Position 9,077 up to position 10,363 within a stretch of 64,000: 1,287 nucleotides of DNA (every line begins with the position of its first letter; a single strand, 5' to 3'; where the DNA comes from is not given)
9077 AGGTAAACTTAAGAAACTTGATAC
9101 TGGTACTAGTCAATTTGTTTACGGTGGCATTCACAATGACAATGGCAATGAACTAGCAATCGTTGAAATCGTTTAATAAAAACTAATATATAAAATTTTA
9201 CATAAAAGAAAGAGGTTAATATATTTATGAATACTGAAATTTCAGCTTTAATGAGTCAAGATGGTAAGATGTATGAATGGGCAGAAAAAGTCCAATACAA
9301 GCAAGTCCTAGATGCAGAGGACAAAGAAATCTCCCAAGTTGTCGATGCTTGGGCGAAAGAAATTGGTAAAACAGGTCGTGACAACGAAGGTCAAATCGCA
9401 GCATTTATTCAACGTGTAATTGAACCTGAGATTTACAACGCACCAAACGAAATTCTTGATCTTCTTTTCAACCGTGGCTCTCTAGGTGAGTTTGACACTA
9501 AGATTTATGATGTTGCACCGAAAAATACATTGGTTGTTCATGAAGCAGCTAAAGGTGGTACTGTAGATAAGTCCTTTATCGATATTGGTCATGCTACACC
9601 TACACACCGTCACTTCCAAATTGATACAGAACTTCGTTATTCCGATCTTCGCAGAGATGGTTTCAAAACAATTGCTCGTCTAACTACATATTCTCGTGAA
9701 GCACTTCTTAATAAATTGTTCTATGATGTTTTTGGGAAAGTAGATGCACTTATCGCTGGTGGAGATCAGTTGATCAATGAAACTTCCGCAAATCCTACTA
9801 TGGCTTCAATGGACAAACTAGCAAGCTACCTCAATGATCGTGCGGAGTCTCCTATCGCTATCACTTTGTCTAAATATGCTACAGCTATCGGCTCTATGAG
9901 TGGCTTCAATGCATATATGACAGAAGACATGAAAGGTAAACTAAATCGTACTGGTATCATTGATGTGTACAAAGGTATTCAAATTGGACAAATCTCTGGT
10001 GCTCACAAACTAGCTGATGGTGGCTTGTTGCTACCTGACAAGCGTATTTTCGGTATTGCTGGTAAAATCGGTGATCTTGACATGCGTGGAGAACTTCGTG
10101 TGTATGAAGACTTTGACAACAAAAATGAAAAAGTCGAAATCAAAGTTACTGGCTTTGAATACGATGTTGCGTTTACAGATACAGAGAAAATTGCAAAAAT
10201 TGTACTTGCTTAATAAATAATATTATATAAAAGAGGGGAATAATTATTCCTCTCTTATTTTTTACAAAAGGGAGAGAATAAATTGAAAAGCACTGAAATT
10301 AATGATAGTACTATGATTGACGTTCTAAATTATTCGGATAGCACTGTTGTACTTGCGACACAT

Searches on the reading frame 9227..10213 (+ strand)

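Call 89: search_protein_families(library=phrogs, proteins=[window:9227-10213:+], max_evalue=0.00001)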
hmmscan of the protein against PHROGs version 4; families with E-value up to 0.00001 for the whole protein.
window:9227-10213:+ (328 aa): 1 family
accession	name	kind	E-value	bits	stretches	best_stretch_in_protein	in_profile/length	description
phrog_16565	-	unknown function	3.9e-09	37.2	1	11-308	8-293/312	-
